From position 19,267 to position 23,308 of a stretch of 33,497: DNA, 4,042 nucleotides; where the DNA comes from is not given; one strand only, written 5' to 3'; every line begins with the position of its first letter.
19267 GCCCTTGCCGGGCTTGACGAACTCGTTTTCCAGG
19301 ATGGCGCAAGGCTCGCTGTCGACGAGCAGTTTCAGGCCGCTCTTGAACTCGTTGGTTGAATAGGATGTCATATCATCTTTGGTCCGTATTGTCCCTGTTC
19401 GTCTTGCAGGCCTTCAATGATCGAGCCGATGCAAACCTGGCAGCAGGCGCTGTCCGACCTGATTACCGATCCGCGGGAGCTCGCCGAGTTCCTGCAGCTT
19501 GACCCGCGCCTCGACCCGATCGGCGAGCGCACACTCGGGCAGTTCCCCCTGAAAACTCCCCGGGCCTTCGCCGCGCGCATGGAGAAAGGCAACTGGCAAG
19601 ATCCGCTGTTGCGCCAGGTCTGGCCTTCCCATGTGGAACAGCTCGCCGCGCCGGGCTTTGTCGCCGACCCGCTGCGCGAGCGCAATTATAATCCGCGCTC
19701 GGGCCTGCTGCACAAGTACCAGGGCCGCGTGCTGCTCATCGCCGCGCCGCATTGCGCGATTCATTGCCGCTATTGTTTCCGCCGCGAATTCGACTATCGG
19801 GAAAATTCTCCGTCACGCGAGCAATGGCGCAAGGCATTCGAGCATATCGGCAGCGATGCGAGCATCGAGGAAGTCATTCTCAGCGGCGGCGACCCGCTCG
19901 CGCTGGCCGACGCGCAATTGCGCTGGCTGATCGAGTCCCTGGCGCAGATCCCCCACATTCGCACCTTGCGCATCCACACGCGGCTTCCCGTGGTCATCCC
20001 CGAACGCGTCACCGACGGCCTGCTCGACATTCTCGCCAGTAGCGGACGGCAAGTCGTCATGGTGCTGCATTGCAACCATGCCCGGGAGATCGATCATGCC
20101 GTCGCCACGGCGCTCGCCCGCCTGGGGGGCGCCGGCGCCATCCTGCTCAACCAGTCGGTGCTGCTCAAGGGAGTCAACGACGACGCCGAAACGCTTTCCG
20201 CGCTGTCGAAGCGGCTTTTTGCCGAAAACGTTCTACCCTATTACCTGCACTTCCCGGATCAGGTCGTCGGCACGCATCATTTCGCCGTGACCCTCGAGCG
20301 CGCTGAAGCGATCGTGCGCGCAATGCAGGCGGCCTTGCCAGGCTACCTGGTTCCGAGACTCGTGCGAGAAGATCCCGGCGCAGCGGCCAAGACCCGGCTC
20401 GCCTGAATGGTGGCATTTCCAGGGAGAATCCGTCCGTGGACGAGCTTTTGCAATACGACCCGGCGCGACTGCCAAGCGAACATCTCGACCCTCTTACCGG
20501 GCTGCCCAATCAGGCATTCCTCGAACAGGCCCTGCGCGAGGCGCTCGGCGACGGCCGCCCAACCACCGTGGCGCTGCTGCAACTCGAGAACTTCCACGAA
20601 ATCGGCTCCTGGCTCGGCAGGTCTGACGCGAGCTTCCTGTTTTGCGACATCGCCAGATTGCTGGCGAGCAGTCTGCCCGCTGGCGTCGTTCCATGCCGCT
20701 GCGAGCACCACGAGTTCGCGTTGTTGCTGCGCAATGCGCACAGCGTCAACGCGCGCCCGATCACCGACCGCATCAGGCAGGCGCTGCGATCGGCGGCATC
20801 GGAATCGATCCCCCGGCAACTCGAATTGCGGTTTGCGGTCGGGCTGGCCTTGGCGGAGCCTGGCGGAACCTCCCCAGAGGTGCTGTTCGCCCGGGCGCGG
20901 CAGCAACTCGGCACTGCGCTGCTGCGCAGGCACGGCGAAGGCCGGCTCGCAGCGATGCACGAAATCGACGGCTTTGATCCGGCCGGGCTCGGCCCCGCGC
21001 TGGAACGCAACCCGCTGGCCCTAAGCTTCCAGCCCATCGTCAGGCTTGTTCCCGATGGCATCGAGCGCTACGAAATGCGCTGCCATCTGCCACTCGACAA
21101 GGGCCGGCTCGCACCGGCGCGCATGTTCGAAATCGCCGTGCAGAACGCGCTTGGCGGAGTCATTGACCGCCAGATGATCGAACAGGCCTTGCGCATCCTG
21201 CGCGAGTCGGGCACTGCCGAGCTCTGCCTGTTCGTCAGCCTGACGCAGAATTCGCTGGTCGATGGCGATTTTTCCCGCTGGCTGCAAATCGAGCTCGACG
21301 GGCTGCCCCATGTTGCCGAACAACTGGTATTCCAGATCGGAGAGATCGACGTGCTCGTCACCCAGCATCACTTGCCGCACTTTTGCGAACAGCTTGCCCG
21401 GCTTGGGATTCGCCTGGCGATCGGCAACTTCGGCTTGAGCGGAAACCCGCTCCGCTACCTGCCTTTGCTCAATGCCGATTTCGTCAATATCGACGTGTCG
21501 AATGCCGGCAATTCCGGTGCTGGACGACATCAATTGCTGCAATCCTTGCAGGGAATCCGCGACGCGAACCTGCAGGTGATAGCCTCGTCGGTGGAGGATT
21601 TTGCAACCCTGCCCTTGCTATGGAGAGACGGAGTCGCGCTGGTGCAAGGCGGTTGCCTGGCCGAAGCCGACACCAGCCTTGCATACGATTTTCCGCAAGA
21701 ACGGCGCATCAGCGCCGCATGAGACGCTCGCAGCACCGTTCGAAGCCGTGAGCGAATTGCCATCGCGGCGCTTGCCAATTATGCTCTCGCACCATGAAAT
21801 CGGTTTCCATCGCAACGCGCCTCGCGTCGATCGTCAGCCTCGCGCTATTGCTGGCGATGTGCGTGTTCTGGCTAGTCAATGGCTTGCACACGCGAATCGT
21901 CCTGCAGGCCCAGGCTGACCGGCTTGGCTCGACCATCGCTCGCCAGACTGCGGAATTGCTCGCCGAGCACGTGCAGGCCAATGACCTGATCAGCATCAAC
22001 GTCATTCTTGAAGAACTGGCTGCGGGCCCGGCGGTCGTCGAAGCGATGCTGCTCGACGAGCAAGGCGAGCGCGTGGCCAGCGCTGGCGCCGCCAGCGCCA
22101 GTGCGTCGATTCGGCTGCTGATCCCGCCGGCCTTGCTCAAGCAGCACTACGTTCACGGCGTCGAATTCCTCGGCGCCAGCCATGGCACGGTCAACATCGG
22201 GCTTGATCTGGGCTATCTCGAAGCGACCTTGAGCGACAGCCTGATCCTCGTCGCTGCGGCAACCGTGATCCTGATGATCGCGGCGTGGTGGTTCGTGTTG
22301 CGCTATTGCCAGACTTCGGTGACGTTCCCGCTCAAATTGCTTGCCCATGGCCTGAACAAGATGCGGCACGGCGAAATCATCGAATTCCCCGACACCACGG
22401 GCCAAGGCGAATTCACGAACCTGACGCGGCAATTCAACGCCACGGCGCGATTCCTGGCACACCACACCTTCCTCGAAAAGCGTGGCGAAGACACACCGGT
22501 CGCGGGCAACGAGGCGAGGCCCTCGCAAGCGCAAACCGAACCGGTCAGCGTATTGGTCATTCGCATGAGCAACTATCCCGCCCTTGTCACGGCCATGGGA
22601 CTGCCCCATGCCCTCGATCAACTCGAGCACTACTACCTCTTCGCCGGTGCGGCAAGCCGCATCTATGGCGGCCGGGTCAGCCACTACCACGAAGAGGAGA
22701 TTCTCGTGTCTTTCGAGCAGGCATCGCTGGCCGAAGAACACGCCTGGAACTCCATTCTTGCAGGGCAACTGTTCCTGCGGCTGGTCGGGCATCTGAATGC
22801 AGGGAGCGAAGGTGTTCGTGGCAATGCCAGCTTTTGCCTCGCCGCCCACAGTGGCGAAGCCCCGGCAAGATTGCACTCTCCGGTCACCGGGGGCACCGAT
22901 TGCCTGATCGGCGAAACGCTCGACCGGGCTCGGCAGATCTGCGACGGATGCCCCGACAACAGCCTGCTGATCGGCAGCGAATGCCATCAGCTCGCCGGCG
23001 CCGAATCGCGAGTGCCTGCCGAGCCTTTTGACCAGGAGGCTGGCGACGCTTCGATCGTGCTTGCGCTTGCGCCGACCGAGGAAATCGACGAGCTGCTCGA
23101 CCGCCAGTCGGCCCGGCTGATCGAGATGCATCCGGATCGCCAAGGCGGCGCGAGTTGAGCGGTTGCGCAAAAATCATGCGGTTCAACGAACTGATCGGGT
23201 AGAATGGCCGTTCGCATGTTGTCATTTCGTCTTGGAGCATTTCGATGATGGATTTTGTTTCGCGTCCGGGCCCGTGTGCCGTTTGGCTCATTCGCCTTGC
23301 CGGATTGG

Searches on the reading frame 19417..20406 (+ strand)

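Call 8: search_protein_families(library=pfam, proteins=[window:19417-20406:+], max_evalue=0.001)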
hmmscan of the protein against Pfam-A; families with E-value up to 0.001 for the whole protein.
window:19417-20406:+ (329 aa): 2 families
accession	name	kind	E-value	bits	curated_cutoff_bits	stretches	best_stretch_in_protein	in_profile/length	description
PF04055.27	Radical_SAM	-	2.2e-10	41.4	29.5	1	110-212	4-102/166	Radical SAM superfamily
PF13353.11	Fer4_12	-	8.4e-06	26.6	22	1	107-174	9-76/137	4Fe-4S single cluster domain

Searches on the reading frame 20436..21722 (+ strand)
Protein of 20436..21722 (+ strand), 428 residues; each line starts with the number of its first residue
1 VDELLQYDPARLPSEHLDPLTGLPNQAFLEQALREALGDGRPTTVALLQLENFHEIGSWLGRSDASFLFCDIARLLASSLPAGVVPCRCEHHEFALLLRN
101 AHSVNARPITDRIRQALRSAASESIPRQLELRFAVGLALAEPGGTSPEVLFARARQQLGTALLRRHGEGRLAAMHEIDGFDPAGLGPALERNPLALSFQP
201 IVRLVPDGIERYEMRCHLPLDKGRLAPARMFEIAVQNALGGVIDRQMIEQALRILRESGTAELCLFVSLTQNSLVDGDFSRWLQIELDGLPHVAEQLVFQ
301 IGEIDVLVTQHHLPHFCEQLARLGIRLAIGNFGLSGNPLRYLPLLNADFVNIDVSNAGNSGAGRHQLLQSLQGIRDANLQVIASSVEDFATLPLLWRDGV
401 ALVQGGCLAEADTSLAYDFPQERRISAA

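Call 8: search_protein_families(library=pfam, proteins=[window:20436-21722:+], max_evalue=0.001)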
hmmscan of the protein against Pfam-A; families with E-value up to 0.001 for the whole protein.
window:20436-21722:+ (428 aa): 2 families
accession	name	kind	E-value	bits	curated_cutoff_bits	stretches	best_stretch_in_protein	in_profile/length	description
PF00563.25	EAL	-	1.6e-34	119.8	31.3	1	188-410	7-235/236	EAL domain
PF00990.26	GGDEF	-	4.7e-18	65.9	23.8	1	16-161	2-154/161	Diguanylate cyclase, GGDEF domain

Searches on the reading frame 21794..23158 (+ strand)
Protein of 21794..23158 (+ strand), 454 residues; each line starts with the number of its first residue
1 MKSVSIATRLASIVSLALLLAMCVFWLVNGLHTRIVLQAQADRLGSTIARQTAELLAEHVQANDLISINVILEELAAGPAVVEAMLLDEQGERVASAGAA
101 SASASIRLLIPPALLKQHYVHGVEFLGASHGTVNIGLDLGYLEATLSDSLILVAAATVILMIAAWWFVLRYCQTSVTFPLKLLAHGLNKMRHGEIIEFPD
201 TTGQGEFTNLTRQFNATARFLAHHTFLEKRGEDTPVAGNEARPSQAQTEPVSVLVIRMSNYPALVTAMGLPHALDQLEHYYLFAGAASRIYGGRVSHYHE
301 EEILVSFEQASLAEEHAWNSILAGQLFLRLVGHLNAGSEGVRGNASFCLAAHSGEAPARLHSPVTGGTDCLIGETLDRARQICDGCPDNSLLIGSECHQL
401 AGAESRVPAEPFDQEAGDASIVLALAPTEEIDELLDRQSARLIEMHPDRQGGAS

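Call 8: search_protein_families(library=pfam, proteins=[window:21794-23158:+], max_evalue=0.001)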
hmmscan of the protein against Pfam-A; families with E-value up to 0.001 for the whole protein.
window:21794-23158:+ (454 aa): 1 family
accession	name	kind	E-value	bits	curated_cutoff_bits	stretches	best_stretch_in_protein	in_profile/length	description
PF10144.15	SMP_2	-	1.8e-06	28.2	28.9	1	11-101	15-106/159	Bacterial virulence factor haemolysin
